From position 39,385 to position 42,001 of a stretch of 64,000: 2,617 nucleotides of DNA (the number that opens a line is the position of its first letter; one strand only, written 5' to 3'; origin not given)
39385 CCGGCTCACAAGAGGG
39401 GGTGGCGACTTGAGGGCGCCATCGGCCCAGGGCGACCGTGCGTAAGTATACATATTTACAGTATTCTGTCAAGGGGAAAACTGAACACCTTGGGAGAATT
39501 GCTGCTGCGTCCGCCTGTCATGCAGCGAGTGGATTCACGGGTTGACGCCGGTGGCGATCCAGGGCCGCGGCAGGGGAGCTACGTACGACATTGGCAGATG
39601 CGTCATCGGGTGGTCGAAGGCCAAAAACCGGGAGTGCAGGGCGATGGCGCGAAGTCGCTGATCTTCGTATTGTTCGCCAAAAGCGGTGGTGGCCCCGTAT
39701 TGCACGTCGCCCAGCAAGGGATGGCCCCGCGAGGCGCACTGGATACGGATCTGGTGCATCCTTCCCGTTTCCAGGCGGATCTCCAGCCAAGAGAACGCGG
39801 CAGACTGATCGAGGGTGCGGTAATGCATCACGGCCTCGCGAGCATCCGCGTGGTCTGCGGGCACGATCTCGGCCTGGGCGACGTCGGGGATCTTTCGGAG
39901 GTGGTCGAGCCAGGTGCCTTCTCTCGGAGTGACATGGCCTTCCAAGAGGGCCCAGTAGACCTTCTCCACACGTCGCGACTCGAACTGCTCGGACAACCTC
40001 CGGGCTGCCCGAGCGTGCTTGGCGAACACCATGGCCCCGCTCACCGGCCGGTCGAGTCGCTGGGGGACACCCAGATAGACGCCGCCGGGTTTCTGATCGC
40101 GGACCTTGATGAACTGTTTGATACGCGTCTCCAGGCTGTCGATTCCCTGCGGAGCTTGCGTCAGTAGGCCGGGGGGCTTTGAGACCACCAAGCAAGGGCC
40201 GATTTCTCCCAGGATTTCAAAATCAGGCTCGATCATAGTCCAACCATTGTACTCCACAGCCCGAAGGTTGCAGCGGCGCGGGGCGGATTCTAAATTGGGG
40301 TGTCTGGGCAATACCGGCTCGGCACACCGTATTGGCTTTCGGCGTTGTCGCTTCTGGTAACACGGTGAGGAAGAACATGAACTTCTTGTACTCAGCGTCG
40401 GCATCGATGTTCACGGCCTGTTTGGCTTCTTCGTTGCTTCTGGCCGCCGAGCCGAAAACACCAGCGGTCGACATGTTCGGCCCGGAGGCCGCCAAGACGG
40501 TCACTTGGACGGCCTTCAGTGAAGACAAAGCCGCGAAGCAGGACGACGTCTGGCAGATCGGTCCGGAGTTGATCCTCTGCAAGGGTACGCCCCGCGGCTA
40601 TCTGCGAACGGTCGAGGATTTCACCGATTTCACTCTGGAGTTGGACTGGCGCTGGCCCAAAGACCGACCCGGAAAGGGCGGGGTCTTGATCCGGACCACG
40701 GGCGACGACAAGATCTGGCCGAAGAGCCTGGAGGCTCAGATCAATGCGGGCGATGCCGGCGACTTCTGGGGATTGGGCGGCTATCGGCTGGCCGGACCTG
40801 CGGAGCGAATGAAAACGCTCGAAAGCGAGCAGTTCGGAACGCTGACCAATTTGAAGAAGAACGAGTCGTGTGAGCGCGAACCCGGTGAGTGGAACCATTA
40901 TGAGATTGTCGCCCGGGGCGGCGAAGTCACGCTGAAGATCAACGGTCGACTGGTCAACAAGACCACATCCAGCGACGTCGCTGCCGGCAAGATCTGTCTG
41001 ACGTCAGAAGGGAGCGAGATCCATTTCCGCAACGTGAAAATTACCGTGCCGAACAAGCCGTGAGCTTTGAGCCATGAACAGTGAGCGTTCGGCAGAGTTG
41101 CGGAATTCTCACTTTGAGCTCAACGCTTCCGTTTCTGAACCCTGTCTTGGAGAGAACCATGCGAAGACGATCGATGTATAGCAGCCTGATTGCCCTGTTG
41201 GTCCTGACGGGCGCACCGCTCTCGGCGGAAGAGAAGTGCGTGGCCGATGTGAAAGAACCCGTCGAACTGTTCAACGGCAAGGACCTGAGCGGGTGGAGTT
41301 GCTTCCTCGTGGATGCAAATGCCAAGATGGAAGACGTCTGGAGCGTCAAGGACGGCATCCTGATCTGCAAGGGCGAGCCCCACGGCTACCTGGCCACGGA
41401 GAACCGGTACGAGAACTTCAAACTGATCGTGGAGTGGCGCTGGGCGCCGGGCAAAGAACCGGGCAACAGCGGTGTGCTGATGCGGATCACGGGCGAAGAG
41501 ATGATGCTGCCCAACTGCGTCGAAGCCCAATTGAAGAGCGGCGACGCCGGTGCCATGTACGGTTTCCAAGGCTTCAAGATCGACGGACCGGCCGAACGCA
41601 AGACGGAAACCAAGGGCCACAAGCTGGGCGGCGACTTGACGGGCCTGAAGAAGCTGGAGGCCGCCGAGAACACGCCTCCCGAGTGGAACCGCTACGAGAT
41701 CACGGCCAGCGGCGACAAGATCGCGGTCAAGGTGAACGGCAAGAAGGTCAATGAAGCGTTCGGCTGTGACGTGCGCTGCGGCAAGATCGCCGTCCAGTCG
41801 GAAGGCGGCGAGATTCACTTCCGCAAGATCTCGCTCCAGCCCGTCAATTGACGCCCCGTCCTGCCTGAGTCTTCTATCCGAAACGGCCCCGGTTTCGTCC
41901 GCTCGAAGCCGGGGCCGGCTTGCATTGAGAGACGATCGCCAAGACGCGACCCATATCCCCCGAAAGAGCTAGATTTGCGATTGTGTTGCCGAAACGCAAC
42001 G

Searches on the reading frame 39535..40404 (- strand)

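Call 12: search_protein_families(library=ncbifam, proteins=[window:39535-40404:-], max_evalue=0.00001)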
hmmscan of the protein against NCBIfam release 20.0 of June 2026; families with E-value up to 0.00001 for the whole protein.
window:39535-40404:- (289 aa): 6 families
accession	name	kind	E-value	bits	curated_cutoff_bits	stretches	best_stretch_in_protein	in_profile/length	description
TIGR00005.1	rluA_subfam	subfamily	2.4e-42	145.2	192.7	1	70-280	81-288/298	RluA family pseudouridine synthase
NF008321.0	PRK11112.1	equivalog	2.5e-26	92.6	328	1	72-283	12-228/257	tRNA pseudouridine(65) synthase TruC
NF008385.0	PRK11180.1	equivalog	6.7e-26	91.4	351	1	108-280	129-303/325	23S rRNA pseudouridine(1911/1915/1917) synthase RluD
NF008249.0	PRK11025.1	equivalog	5.3e-18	65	378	1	70-278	101-302/317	23S rRNA pseudouridine(955/2504/2580) synthase RluC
NF007543.0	PRK10158.1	equivalog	4e-16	59.4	286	1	59-277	11-216/219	bifunctional tRNA pseudouridine(32) synthase/23S rRNA pseudouridine(746) synthase RluA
TIGR01621.1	RluA-like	hypoth_equivalog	1.9e-13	50.2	222.3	1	107-246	42-175/217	TIGR01621 family pseudouridine synthase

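Call 13: search_protein_families(library=pfam, proteins=[window:39535-40404:-], max_evalue=0.0001)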
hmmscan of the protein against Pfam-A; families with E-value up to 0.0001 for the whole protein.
window:39535-40404:- (289 aa): 1 family
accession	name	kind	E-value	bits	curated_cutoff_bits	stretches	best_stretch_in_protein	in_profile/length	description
PF00849.27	PseudoU_synth_2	-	2e-29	103.2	26.8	1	72-225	3-152/152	RNA pseudouridylate synthase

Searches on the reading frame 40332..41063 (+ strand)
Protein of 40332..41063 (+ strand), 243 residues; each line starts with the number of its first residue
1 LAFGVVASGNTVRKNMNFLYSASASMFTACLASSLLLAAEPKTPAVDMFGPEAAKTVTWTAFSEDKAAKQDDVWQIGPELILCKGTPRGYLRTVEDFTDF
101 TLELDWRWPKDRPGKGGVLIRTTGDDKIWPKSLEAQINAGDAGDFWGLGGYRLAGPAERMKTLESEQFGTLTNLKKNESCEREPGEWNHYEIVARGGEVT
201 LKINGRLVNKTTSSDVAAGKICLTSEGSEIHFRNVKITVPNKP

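Call 11: search_protein_families(library=ncbifam, proteins=[window:40332-41063:+], max_evalue=0.001)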
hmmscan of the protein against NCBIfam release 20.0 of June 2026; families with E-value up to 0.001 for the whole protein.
window:40332-41063:+ (243 aa): 0 families

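Call 13: search_protein_families(library=pfam, proteins=[window:40332-41063:+], max_evalue=0.0001)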
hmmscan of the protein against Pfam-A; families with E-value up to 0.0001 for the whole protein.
window:40332-41063:+ (243 aa): 1 family
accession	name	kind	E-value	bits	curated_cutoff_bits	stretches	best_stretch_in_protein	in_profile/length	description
PF06439.18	3keto-disac_hyd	-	4.2e-28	99.1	26.8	1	75-238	27-187/187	3-keto-disaccharide hydrolase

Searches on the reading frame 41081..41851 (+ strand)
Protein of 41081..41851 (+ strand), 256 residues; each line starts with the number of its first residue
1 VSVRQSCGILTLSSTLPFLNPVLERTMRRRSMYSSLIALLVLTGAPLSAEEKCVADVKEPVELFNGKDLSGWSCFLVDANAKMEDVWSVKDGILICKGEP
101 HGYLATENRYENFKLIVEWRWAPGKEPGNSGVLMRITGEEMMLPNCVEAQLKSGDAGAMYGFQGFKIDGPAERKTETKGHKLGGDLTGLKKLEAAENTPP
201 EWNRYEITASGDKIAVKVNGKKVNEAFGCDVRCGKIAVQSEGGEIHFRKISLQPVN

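Call 11: search_protein_families(library=ncbifam, proteins=[window:41081-41851:+], max_evalue=0.001)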
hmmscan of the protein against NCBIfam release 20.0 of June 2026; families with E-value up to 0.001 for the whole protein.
window:41081-41851:+ (256 aa): 0 families

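Call 13: search_protein_families(library=pfam, proteins=[window:41081-41851:+], max_evalue=0.0001)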
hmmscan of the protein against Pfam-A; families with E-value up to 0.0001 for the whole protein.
window:41081-41851:+ (256 aa): 1 family
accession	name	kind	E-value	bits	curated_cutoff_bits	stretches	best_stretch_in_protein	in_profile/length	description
PF06439.18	3keto-disac_hyd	-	2.3e-34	119.5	26.8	1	60-252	2-186/187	3-keto-disaccharide hydrolase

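Call 61: search_solved_structures(query=window:41156-41851:+, max_evalue=0.01, show_alignments=2)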
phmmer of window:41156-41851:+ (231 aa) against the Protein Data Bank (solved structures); distinct sequences matched with E-value up to 0.01: 7.
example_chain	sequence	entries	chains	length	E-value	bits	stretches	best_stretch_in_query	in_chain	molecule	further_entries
3imm_A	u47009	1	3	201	3e-08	36.7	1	53-201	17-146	Putative secreted glycosylhydrolase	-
3s5q_A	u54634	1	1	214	1.6e-07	34.3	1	59-208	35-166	Putative glycosylhydrolase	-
4jqt_A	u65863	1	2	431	1.5e-05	27.9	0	38-111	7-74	putative glycosyl hydrolase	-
4qhz_A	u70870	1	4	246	2.9e-05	27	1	34-135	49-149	putative glycosyl hydrolase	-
3u1x_A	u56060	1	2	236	0.00058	22.7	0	37-111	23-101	putative glycosyl hydrolase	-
3hbk_A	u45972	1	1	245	0.0021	20.9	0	37-119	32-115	putative glycosyl hydrolase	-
4hxc_A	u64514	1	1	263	0.0033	20.2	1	31-108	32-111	putative glycosyl hydrolase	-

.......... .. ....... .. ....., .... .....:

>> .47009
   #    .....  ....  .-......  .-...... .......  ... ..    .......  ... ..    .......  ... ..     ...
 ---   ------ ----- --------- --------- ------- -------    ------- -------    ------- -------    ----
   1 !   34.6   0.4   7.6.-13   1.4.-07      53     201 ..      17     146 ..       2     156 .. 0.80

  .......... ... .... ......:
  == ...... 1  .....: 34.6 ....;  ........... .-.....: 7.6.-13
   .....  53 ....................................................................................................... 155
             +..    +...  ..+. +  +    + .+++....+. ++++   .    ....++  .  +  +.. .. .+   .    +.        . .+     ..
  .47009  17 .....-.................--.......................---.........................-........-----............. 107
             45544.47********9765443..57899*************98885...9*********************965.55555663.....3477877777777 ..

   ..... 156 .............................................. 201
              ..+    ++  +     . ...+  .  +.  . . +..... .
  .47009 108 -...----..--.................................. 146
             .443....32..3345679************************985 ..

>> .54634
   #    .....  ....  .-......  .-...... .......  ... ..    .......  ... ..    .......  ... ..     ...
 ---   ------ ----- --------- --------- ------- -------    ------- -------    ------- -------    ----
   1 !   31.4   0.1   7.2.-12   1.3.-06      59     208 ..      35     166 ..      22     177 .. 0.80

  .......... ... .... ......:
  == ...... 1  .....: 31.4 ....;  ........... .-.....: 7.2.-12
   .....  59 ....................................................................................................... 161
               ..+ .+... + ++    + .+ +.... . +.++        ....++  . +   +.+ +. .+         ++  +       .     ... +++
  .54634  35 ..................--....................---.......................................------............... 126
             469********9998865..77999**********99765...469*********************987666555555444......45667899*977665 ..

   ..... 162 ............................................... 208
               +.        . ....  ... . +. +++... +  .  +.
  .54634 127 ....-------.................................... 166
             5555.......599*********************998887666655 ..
